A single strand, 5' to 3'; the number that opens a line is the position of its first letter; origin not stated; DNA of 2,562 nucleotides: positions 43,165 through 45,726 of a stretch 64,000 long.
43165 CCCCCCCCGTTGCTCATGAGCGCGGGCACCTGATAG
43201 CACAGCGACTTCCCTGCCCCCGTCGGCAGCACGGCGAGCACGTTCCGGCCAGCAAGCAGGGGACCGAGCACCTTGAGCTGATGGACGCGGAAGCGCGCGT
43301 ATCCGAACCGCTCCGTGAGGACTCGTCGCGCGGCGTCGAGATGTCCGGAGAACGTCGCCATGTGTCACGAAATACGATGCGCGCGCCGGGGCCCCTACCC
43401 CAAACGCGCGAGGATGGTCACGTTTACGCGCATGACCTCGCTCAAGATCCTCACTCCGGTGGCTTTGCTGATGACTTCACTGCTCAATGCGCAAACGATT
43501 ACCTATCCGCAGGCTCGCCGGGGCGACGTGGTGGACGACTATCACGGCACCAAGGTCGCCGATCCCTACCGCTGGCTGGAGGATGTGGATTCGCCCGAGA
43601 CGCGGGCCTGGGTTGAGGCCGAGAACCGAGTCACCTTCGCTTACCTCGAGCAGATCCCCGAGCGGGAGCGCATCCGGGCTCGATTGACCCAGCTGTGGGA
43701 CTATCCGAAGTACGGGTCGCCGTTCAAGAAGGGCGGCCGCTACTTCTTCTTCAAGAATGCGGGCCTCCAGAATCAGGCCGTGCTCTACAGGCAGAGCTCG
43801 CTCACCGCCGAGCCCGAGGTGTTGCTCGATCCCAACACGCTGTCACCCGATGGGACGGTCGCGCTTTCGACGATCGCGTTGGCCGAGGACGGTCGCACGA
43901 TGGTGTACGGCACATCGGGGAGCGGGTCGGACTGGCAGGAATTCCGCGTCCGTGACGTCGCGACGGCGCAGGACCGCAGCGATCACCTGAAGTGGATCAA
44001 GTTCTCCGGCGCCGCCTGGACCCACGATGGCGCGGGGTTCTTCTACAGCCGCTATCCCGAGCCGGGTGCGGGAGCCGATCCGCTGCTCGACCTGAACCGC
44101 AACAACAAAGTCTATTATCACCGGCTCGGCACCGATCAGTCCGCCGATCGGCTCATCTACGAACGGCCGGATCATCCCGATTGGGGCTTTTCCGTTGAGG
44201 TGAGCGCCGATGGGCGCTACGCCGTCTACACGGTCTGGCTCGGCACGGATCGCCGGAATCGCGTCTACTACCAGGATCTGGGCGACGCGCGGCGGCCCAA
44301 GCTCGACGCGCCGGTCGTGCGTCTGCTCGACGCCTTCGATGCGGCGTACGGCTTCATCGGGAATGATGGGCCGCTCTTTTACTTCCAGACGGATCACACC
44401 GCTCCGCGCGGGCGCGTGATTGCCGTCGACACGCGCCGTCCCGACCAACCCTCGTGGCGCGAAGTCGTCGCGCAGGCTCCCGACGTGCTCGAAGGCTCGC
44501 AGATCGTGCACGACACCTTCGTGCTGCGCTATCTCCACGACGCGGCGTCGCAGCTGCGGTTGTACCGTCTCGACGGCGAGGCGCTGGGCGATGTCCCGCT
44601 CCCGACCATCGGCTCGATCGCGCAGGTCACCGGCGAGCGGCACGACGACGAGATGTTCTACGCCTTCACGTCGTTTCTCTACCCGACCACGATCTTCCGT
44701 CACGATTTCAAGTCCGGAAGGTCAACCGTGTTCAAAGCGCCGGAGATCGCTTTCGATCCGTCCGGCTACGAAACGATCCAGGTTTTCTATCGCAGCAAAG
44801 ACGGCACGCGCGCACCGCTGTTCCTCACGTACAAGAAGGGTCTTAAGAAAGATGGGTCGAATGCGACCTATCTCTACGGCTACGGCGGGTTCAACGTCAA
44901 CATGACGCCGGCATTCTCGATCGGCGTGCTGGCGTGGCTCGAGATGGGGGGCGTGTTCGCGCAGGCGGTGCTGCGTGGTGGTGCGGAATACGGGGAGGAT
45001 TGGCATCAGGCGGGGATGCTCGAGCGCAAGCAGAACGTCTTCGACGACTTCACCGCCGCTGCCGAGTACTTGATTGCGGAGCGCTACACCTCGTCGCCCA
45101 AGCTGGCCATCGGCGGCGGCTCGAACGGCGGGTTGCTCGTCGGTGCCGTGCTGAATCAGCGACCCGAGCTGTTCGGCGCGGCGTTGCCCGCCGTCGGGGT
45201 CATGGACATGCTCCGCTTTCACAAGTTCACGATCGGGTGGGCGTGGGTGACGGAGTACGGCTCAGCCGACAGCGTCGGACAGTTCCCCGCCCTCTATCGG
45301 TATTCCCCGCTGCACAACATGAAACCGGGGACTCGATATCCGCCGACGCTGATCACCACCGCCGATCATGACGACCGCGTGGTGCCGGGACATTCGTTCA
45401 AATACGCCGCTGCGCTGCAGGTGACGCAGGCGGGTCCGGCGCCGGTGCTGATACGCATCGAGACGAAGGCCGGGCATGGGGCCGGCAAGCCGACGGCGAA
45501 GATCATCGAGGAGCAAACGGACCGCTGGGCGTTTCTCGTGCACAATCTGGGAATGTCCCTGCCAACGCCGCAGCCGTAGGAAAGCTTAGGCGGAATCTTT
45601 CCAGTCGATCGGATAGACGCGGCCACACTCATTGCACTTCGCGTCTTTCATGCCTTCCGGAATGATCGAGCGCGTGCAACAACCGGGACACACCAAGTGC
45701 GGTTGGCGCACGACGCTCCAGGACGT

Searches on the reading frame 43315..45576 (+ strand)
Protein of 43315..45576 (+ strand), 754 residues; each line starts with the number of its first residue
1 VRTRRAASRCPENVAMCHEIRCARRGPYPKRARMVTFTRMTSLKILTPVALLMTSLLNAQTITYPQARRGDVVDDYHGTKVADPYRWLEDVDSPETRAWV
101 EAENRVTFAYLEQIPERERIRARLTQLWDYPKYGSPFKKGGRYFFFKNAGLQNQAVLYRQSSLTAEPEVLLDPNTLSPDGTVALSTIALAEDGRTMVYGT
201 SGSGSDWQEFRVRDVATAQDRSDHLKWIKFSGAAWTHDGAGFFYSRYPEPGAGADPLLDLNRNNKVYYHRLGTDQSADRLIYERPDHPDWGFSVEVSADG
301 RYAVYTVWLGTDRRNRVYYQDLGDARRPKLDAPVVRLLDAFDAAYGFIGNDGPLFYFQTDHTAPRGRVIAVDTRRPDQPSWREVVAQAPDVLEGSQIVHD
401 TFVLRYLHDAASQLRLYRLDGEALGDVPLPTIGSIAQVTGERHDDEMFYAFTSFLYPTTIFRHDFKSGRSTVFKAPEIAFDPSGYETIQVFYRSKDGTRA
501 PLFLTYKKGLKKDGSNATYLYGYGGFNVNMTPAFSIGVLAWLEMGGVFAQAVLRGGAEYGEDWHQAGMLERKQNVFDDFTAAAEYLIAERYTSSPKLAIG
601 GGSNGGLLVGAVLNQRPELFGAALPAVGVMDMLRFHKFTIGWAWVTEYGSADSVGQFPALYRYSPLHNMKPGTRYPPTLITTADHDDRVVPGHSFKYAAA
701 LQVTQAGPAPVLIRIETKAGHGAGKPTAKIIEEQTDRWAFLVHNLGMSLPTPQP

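Call 55: search_protein_families(library=pfam, proteins=[window:43315-45576:+], max_evalue=0.001)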
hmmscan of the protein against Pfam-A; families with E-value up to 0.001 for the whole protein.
window:43315-45576:+ (754 aa): 2 families
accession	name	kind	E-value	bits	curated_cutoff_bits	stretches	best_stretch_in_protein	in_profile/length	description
PF02897.21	Peptidase_S9_N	-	2.2e-131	438.9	24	1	65-475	1-413/414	Prolyl oligopeptidase, N-terminal beta-propeller domain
PF00326.27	Peptidase_S9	-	2.6e-60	204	22.6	1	533-747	2-212/213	Prolyl oligopeptidase family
